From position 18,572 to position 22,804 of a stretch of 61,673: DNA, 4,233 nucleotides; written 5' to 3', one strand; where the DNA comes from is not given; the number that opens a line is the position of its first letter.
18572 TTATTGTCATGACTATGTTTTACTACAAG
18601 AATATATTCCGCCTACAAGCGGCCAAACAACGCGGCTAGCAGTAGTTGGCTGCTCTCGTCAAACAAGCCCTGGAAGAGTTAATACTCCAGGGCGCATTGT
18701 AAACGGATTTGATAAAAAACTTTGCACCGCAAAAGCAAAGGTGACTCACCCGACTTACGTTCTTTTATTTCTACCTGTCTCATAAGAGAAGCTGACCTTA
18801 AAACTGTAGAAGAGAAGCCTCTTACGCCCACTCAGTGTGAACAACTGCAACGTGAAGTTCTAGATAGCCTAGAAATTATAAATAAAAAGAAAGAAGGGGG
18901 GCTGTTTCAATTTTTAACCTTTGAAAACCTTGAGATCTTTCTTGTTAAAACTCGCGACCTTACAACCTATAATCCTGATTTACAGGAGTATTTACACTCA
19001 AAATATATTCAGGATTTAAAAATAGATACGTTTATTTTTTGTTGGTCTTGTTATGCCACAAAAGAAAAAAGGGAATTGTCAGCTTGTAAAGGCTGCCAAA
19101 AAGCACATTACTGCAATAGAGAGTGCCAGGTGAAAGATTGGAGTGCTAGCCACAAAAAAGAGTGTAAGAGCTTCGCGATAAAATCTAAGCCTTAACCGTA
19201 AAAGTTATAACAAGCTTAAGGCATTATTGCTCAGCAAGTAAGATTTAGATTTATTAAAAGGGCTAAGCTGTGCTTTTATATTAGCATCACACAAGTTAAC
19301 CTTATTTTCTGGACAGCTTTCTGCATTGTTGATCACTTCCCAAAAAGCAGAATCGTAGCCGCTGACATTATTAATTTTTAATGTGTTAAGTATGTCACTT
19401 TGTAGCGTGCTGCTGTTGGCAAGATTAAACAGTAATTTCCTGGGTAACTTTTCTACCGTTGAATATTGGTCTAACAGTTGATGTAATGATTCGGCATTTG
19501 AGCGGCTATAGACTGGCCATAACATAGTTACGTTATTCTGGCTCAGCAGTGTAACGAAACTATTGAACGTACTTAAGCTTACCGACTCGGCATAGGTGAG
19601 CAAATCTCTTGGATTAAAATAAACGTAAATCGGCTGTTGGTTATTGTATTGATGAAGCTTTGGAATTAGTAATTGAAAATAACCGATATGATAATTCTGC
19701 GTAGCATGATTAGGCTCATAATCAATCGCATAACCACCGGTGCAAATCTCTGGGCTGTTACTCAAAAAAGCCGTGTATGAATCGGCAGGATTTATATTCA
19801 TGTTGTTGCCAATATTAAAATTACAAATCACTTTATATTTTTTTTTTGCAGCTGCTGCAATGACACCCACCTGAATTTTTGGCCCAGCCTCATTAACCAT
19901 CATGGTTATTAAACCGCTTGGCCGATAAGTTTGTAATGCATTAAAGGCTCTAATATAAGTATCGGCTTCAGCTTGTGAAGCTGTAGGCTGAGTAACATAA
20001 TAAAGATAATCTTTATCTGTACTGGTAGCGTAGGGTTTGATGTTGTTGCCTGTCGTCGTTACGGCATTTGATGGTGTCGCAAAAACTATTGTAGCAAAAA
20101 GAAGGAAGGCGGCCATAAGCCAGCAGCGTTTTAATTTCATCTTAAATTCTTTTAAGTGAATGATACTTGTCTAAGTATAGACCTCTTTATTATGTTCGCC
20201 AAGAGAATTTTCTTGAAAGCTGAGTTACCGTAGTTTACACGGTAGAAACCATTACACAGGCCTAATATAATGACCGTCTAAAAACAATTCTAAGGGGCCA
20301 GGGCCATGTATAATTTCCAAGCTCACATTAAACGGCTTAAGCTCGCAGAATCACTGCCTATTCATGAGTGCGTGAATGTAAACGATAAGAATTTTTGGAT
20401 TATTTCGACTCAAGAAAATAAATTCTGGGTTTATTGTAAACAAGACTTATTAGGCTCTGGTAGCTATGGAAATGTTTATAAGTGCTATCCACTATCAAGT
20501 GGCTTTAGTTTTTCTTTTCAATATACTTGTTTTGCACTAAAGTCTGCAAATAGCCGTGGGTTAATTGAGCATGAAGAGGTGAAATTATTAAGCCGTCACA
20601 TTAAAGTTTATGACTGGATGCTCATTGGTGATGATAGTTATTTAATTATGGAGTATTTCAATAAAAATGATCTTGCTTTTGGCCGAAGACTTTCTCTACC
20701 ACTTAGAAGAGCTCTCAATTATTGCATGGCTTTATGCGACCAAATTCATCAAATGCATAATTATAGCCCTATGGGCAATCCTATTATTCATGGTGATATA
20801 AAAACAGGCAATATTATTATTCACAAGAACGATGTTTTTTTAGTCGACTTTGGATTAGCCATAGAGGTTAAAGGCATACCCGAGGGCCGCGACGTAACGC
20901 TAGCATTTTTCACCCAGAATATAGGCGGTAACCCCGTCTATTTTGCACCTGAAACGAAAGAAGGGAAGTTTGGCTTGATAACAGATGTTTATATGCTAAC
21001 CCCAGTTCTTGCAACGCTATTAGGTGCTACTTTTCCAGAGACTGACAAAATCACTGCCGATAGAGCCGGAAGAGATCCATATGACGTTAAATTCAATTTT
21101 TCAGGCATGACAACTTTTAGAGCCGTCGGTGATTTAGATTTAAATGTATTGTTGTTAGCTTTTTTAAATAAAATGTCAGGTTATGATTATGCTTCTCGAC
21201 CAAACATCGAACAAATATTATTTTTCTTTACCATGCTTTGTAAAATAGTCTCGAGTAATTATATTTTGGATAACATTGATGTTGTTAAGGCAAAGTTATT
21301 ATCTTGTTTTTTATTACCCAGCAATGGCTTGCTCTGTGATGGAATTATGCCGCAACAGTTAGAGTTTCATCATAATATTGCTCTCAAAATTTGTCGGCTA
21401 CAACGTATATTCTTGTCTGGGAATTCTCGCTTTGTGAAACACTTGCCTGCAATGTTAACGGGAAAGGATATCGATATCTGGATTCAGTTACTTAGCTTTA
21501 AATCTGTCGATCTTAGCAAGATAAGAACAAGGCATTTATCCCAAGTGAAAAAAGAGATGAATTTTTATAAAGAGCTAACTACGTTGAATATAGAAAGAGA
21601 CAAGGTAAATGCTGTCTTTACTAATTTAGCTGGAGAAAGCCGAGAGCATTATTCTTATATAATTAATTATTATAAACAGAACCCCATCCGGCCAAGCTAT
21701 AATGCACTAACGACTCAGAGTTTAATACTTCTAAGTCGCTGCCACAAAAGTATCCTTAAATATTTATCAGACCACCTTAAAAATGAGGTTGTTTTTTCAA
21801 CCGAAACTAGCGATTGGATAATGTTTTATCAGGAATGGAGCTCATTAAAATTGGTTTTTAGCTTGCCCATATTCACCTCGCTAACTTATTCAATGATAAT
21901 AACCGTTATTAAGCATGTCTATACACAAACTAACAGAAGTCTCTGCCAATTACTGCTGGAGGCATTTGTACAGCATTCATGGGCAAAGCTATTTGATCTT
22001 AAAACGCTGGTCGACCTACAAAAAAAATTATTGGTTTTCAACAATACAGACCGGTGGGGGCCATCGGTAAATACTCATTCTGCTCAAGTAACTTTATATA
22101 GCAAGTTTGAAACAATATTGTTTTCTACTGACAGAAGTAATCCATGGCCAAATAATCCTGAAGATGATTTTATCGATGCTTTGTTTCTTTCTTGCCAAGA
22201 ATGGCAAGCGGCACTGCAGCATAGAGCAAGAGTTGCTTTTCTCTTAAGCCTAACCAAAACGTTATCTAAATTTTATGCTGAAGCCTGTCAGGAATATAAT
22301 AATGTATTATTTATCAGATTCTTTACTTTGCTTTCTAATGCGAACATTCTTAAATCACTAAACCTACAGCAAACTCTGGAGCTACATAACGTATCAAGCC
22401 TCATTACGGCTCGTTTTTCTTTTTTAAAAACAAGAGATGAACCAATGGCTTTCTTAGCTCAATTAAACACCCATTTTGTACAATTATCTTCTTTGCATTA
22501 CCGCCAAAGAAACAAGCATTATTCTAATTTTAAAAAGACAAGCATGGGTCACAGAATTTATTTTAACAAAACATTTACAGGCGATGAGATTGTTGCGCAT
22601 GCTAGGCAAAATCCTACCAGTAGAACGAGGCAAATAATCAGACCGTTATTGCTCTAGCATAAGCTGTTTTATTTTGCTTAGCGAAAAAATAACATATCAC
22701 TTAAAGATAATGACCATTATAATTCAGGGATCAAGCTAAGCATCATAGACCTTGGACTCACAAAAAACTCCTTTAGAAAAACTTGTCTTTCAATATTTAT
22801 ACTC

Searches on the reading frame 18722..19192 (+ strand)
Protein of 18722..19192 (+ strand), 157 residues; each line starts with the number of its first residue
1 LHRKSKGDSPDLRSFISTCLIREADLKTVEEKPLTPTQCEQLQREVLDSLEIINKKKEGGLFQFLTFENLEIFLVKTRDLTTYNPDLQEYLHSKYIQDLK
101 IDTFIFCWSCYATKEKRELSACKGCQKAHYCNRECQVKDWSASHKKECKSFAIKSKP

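Call 20: search_protein_families(library=pfam, max_evalue=0.01, proteins=[window:18722-19192:+])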
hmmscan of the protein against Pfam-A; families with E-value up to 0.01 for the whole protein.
window:18722-19192:+ (157 aa): 1 family
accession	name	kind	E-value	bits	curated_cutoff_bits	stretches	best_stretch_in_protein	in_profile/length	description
PF01753.24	zf-MYND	-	1.2e-08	35.3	22.7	1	107-148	1-39/39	MYND finger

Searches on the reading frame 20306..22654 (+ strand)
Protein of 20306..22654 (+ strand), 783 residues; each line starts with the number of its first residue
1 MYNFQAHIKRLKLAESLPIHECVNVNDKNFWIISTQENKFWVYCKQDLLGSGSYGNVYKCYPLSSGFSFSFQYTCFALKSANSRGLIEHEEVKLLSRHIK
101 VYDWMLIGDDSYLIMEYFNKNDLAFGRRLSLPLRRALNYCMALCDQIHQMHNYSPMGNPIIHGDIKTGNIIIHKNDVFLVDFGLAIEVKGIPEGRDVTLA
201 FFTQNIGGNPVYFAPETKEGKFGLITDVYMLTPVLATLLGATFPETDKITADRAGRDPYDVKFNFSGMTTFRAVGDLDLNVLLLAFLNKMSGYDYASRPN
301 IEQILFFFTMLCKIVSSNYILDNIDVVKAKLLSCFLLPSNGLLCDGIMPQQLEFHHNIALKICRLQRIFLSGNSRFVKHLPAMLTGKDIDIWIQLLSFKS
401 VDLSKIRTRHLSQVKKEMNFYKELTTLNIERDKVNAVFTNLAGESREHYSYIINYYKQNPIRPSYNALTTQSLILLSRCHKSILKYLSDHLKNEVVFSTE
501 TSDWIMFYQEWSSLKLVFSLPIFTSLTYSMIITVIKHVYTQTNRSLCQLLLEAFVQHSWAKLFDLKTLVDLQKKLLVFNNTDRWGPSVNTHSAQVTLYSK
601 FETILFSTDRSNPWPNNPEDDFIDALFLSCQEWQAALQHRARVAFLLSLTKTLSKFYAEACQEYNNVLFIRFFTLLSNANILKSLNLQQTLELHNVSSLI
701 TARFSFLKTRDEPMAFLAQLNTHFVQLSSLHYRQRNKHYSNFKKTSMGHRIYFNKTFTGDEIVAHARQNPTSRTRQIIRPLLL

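Call 20: search_protein_families(library=pfam, max_evalue=0.01, proteins=[window:20306-22654:+])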
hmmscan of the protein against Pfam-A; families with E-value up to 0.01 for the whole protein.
window:20306-22654:+ (783 aa): 3 families
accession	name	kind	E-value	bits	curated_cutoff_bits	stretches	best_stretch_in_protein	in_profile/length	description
PF00069.31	Pkinase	-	1.4e-18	67.7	31.7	1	45-305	3-258/263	Protein kinase domain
PF07714.23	PK_Tyr_Ser-Thr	-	5.5e-06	26.3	23.1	1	47-230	5-189/258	Protein tyrosine and serine/threonine kinase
PF01163.29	RIO1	-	0.0072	16.4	22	0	113-188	83-154/187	RIO domain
